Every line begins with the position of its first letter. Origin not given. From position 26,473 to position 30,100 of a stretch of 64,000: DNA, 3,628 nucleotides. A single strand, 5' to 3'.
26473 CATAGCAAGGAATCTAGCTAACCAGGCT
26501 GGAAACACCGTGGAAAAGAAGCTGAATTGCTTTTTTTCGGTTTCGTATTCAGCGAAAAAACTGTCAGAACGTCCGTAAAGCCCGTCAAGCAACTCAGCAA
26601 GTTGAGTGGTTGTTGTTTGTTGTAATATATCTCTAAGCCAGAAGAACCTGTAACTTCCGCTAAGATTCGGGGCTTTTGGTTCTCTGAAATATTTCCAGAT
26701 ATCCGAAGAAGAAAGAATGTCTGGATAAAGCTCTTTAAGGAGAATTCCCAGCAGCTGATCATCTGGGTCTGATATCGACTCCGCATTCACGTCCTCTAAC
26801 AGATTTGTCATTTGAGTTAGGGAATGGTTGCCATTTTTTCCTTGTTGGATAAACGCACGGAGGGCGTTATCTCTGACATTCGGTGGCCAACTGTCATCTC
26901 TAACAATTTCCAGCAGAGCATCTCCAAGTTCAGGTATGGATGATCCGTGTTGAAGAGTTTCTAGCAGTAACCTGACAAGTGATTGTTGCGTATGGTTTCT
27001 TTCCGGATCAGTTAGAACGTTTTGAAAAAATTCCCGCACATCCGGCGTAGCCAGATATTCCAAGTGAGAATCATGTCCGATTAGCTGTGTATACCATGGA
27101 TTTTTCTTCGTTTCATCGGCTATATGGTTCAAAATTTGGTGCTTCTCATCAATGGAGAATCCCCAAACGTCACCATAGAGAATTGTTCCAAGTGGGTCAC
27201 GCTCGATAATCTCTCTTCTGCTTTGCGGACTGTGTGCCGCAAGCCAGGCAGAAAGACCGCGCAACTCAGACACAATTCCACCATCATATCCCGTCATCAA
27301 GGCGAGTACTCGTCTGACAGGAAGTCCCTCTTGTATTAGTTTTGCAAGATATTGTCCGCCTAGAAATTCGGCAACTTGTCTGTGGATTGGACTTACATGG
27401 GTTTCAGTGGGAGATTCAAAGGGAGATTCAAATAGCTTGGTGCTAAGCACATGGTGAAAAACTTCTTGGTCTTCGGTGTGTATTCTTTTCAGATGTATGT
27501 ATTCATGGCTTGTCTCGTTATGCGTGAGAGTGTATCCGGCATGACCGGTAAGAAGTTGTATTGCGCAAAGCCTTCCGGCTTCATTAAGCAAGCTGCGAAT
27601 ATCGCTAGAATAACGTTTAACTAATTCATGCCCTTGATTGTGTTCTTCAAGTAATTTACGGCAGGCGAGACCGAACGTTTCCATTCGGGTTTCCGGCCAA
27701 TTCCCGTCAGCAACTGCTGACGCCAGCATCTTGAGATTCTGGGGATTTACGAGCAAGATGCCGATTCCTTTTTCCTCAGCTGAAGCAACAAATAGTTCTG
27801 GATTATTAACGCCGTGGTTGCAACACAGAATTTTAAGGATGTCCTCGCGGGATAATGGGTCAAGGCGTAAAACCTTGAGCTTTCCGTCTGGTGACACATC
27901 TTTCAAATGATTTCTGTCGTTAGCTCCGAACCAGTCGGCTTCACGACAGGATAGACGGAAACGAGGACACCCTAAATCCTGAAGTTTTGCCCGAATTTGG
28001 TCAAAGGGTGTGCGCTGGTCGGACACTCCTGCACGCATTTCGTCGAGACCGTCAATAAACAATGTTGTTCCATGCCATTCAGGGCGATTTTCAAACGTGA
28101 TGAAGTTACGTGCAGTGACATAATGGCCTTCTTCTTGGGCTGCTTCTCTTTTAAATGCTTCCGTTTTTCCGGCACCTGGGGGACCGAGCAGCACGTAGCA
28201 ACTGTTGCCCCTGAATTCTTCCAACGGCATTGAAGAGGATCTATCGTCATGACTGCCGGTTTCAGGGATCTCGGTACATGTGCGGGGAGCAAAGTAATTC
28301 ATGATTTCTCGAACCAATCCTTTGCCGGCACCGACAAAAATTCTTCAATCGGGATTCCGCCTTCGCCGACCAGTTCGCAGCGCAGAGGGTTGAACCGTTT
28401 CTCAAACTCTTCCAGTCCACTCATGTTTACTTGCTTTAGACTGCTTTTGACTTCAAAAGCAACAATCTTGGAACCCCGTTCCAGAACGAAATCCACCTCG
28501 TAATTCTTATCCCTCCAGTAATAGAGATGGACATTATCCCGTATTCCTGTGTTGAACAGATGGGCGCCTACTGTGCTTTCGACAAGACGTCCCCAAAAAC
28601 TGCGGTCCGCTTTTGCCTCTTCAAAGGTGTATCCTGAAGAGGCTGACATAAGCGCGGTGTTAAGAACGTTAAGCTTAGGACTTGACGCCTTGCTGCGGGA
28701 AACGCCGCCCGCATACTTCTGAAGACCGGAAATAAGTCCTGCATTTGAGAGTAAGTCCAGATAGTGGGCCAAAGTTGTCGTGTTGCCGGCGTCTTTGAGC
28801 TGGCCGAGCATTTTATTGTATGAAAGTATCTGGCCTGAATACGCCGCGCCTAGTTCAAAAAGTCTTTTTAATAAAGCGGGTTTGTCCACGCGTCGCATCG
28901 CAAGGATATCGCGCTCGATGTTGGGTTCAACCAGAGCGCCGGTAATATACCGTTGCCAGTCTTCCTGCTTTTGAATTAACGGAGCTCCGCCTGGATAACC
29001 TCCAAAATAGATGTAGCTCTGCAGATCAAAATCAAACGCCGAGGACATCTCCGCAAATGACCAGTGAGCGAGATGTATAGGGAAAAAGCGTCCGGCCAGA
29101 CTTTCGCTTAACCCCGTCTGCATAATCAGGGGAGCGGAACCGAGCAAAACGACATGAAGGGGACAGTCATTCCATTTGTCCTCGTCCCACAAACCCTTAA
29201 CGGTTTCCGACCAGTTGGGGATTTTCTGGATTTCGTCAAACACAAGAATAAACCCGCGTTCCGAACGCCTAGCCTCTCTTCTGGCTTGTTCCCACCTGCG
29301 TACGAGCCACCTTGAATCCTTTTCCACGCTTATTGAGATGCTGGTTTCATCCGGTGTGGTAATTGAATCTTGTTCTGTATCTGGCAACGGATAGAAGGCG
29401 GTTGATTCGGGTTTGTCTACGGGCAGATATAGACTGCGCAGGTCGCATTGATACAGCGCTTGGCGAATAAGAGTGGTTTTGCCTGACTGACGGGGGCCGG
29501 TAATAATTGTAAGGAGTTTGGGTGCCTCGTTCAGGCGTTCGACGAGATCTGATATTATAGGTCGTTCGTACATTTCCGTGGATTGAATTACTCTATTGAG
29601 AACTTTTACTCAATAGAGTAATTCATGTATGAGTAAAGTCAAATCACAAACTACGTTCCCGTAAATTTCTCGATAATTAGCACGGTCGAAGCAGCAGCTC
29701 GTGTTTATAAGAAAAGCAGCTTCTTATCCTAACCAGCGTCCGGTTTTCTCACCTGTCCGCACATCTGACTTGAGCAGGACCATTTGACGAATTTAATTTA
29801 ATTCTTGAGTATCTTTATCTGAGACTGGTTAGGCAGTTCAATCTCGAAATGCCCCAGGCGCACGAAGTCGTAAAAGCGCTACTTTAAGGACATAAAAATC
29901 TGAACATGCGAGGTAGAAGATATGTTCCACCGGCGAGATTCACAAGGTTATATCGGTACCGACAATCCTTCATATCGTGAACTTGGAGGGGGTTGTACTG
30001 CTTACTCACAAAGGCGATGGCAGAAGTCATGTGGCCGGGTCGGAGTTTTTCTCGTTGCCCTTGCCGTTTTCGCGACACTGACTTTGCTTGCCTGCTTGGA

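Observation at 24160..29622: Low-GC island carrying a coupled AAA_14/DUF4143 ATPase and a 1385-aa NACHT-like NTPase with a C-terminal nuclease-like motif: candidate undescribed defense or sensing system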

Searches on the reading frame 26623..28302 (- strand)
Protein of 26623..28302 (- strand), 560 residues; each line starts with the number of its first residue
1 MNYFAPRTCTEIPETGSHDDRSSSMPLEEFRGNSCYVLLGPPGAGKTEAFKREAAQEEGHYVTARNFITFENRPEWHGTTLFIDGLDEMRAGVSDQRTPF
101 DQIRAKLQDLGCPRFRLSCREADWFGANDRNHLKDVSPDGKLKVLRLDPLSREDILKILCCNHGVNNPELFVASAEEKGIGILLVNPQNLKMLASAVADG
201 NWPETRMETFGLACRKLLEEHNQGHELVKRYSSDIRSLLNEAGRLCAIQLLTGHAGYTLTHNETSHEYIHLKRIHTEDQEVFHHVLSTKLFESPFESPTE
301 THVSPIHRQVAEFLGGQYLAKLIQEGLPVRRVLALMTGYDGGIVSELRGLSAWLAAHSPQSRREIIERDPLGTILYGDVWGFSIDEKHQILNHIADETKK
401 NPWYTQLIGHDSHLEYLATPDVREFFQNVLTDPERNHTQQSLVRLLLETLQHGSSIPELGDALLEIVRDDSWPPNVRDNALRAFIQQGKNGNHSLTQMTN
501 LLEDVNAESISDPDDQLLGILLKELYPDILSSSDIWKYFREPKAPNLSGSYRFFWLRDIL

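Call 64: predict_structure(alignment_id=A3)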
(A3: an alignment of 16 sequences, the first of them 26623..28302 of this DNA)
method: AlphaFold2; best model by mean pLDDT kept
length: 560 residues; sequences in the alignment: 16
mean_pLDDT: 80.1   pTM: 0.74
mean pLDDT of the five models: 80.1, 78.8, 77.7, 73.4, 67.7
residues with pLDDT >= 90: 109; 70-90: 345; 50-70: 85; < 50: 21
segments of 3 or more residues with pLDDT < 50: 16-21, 89-97, 295-297
pLDDT, mean of each block of 10 residues (from residue 1): 78 56 77 87 81 89 79 85 71 49 88 88 61 88 86 91 89 86 84 81 83 83 56 76 88 72 63 67 80 58 76 90 88 75 72 83 84 74 86 77 63 80 90 83 86 84 93 89 86 84 93 91 90 89 77 82
secondary structure, 60 per line:
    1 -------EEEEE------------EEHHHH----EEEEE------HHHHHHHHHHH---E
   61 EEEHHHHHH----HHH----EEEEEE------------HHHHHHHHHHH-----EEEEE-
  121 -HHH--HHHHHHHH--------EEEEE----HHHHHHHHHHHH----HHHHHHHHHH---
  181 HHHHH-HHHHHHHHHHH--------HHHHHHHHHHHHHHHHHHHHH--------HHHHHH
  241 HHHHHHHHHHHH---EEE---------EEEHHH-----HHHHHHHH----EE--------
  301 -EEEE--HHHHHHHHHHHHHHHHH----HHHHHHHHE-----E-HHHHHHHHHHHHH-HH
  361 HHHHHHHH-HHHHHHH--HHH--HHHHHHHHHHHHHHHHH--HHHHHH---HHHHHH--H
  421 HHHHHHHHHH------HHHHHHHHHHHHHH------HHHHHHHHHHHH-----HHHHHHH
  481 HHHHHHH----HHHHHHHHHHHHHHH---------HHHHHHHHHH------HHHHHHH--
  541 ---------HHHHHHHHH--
elements in order: E8-12 H27-30 E35-39 H46-56 E60-63 H64-69 E81-86 H99-109 E115-119 H127-134 E143-147 H152-163 H168-177 H181-185 H187-197 H206-226 H235-252 E256-258 E268-270 H279-286 E302-305 H308-324 H329-336 H345-357 H359-368 H370-376 H384-400 H403-408 H412-417 H420-430 H437-450 H457-468 H474-487 H492-506 H516-525 H532-538 H550-558

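Call 68: fold_search(model_id=the predicted structure, library=pdb)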
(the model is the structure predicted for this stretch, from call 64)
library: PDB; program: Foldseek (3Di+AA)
matches with E <= 10: 1019; with E <= 0.001: 16
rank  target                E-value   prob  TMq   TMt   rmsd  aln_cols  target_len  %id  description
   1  4kxf_B                3.8e-09  1.00  0.47  0.31  11.1       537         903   12  Crystal structure of NLRC4 reveals its autoinhibition mechanism (released 2013-07-24)
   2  4kxf_L                8.8e-09  1.00  0.49  0.32  10.2       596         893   11  Crystal structure of NLRC4 reveals its autoinhibition mechanism (released 2013-07-24)
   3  4kxf_F                9.6e-09  1.00  0.48  0.32   9.3       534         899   12  Crystal structure of NLRC4 reveals its autoinhibition mechanism (released 2013-07-24)
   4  4kxf_K                1.2e-08  1.00  0.48  0.31  11.7       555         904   13  Crystal structure of NLRC4 reveals its autoinhibition mechanism (released 2013-07-24)
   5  4kxf_H                1.6e-08  1.00  0.51  0.34   9.3       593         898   11  Crystal structure of NLRC4 reveals its autoinhibition mechanism (released 2013-07-24)
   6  4kxf_N                4.3e-08  1.00  0.48  0.32   9.4       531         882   11  Crystal structure of NLRC4 reveals its autoinhibition mechanism (released 2013-07-24)
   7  4kxf_D                4.7e-08  1.00  0.44  0.30  11.4       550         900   13  Crystal structure of NLRC4 reveals its autoinhibition mechanism (released 2013-07-24)
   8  4kxf_P                5.1e-08  1.00  0.47  0.32  10.1       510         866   12  Crystal structure of NLRC4 reveals its autoinhibition mechanism (released 2013-07-24)
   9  8fvu_B                6.3e-07  1.00  0.28  0.19  16.7       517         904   12  Cryo-EM structure of human Needle/NAIP/NLRC4 (R288A) (released 2024-01-03)
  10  8fw2_A                6.3e-07  1.00  0.30  0.20  17.3       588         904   10  Cryo-EM structure of full-length human NLRC4 inflammasome with C11 symmetry (released 2024-01-03)
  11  8swk_A                1.1e-06  1.00  0.47  0.34  10.0       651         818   12  Cryo-EM structure of NLRP3 closed hexamer (released 2024-02-14)
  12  6b5b_B                1.5e-06  1.00  0.27  0.18  16.3       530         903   12  Cryo-EM structure of the NAIP5-NLRC4-flagellin inflammasome (released 2017-11-15)
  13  3jbl_A                2.4e-05  1.00  0.28  0.19  16.4       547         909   11  Cryo-EM Structure of the Activated NAIP2/NLRC4 Inflammasome Reveals Nucleated Polymerization (released 2015-10-21)
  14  8dgf_A                8.2e-05  1.00  0.25  0.11  20.9       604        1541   12  Avs4 bound to phage PhiV-1 portal (released 2022-08-03)
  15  8dgf_B                9.8e-05  1.00  0.23  0.11  21.4       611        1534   12  Avs4 bound to phage PhiV-1 portal (released 2022-08-03)
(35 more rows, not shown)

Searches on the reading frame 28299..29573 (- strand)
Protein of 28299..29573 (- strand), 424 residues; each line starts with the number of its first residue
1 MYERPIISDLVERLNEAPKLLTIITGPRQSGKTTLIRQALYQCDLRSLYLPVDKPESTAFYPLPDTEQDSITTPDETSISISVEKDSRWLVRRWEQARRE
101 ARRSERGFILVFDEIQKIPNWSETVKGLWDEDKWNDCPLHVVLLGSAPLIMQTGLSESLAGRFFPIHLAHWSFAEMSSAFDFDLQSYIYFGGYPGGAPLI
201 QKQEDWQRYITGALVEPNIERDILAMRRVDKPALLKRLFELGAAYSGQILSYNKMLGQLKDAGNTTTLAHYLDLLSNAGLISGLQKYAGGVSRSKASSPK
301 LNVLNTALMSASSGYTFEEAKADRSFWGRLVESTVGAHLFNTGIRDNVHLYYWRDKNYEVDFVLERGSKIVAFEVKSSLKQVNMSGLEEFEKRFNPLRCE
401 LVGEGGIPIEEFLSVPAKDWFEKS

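Call 3: search_protein_families(library=pfam, proteins=[window:28299-29573:-], max_evalue=0.1)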
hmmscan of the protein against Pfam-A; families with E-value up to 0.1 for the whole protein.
window:28299-29573:- (424 aa): 7 families
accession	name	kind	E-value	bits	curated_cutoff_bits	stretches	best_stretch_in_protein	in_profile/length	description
PF13635.12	DUF4143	-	7e-31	107.6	28.1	1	220-378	1-160/160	Domain of unknown function (DUF4143)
PF13173.12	AAA_14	-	3.6e-22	79.2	27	1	21-176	4-128/129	AAA domain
PF01637.24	ATPase_2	-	2.6e-07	31.1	33.2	1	7-119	8-123/225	ATPase domain predominantly from Archaea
PF13401.12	AAA_22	-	1.6e-06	28.9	27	1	19-147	5-124/130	AAA domain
PF13191.12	AAA_16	-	2.5e-05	25.3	32.6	1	8-119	13-145/167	AAA ATPase domain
PF25199.1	nSTAND_NTPase5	-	0.03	14.6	34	1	3-42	21-64/145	Novel STAND NTPase 5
PF10443.15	RNA12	-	0.031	13.5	27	1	7-42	5-41/429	RNA12 protein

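Call 4: search_protein_families(library=padloc, proteins=[window:28299-29573:-], max_evalue=0.1)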
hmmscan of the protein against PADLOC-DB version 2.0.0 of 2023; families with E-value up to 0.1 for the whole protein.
window:28299-29573:- (424 aa): 10 families
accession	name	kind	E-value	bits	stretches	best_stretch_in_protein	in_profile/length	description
PDLC04791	PDC-S01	-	2.1e-165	548.2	1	1-421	1-394/395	-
PDLC04790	PDC-S01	-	1.1e-45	154.2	3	184-393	174-385/422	-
PDLC04789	PDC-S01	-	4.9e-39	132.4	2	105-402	72-364/375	-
PDLC04787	PDC-S01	-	6.8e-37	125.3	1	2-382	11-362/412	-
PDLC04788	PDC-S01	-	3.9e-19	66.9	2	222-390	219-394/448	-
PDLC04786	PDC-S01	-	8.6e-19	65.6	2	256-396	259-404/439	-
PDLC04792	PDC-S01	-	6.7e-12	42.7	2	324-388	333-395/452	-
PDLC04140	mad8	-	0.0036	14.9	1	21-46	29-54/314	mads_8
PDLC04985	PDC-S27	-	0.0046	13.9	1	19-116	25-110/484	-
PDLC03859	LmuB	-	0.038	11.2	1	19-119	24-105/611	-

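Call 5: search_protein_families(library=ncbifam, proteins=[window:28299-29573:-], max_evalue=0.1)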
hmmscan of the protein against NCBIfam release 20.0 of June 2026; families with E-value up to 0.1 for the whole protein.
window:28299-29573:- (424 aa): 2 families
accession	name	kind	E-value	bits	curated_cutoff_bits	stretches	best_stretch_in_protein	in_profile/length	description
NF009154.0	PRK12497.3-3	equivalog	0.024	14.6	109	1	320-377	5-60/123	YraN family protein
TIGR00630.1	uvra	equivalog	0.066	11.4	729.8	0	20-49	634-663/924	excinuclease ABC subunit UvrA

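Call 47: search_solved_structures(query=window:28299-29573:-, max_evalue=0.01)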
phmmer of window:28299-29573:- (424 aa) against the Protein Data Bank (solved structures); distinct sequences matched with E-value up to 0.01: 0.

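Call 98: find_homologous_proteins(query=window:28299-29573:-, max_evalue=1e-10)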
Query window:28299-29573:- (424 aa): 8000 proteins with E <= 1e-10 among 8000 candidates; the best 120 are listed.
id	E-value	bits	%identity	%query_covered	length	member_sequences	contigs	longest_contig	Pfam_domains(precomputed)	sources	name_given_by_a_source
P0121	1.3e-263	892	93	100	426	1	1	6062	PF13173.13,PF13635.13,PF13401.13,PF01637.25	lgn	-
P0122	1.9e-263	891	92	100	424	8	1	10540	PF13173.13,PF13635.13,PF13401.13,PF01637.25,PF13191.13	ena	-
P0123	1.8e-261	885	92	100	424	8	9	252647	PF13173.13,PF13635.13,PF13401.13,PF01637.25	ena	-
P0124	1.2e-260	882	91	100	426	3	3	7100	PF13173.13,PF13635.13,PF13401.13,PF01637.25,PF13191.13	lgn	-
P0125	5.4e-260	880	91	100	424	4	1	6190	PF13173.13,PF13635.13,PF13401.13,PF01637.25,PF13191.13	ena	-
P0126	2.6e-259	878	91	100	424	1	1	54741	PF13173.13,PF13635.13,PF13401.13,PF01637.25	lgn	-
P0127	2.2e-257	871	91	99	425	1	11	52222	PF13173.13,PF13635.13,PF13401.13,PF01637.25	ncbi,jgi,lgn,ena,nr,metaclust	ncbi:MAG: ATP-binding protein [Candidatus Dadabacteria bacterium]|nr:ATP-binding protein [Candidatus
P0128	4.2e-257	870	90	100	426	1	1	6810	PF13173.13,PF13635.13,PF13401.13,PF01637.25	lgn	-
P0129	1.5e-255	865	90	99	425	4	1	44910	PF13173.13,PF13635.13,PF13401.13,PF01637.25,PF13191.13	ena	-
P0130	3.4e-243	825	85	99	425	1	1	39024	PF13173.13,PF13635.13,PF01637.25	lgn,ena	-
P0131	1.0e-223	760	80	99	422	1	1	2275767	PF13173.13,PF13635.13,PF13401.13,PF01637.25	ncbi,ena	-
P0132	1.1e-217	741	76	99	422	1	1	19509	PF13173.13,PF13635.13,PF13401.13,PF01637.25,PF13191.13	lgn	-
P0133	3.1e-214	729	76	99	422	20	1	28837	PF13173.13,PF13635.13,PF13401.13,PF01637.25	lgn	-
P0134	3.8e-214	729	76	99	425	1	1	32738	PF13173.13,PF13635.13,PF13401.13,PF01637.25,PF13191.13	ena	-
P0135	4.1e-213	726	76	99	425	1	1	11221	PF13173.13,PF13635.13,PF01637.25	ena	-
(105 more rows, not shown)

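Call 103: list_cluster_members(proteins=[P0001, window:28299-29573:-, window:21868-22899:-])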
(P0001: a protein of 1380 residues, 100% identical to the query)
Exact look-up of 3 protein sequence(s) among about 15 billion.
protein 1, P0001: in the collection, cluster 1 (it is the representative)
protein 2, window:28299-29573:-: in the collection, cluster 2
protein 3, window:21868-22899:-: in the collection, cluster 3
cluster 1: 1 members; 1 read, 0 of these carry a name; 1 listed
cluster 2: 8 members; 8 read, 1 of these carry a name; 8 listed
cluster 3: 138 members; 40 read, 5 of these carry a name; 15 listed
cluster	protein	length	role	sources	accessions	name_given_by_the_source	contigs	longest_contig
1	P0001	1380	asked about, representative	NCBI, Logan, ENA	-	-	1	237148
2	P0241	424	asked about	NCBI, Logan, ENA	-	-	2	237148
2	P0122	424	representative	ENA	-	-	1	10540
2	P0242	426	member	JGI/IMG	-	hypothetical protein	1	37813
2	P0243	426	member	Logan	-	-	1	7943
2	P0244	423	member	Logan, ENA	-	-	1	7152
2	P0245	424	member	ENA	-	-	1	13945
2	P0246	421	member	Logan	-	-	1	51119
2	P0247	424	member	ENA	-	-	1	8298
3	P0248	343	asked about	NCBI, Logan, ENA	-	-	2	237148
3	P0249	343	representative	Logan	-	-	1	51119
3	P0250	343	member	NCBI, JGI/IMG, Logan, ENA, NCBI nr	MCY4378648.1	MAG: aspartate-semialdehyde dehydrogenase [Candidatus Dadabacteria bacterium] | aspartate-semialdehyde dehydrogenase [Candidatus Dadabacteria bacterium]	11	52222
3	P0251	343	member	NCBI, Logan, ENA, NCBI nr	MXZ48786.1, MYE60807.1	MAG: aspartate-semialdehyde dehydrogenase [Candidatus Dadabacteria bacterium] | aspartate-semialdehyde dehydrogenase [Candidatus Dadabacteria bacterium]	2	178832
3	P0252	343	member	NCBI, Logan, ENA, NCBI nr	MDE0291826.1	MAG: aspartate-semialdehyde dehydrogenase [Candidatus Dadabacteria bacterium] | aspartate-semialdehyde dehydrogenase [Candidatus Dadabacteria bacterium]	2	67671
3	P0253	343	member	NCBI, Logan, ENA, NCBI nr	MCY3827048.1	MAG: aspartate-semialdehyde dehydrogenase [Candidatus Dadabacteria bacterium] | aspartate-semialdehyde dehydrogenase [Candidatus Dadabacteria bacterium]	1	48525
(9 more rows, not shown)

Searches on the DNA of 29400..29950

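Call 92: search_rna_families(source=window, start=29400, end=29950, threshold=evalue, max_evalue=1)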
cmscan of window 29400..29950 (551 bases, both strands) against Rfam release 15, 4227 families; matches with E-value up to 1: 3.
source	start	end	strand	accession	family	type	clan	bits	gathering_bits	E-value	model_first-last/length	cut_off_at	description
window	29583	29626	-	RF04302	mir-506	Gene; miRNA;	CL00140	22.4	84.5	0.036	1-81/81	no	mir-506 microRNA precursor family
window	29737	29826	+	RF01302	snoU36a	Gene; snRNA; snoRNA; CD-box;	CL00051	18.5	45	0.61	1-90/90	no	SnoRNA U36a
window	29582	29625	-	RF03312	mir-880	Gene; miRNA;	-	18.4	80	0.41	1-78/78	no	mir-880 microRNA precursor family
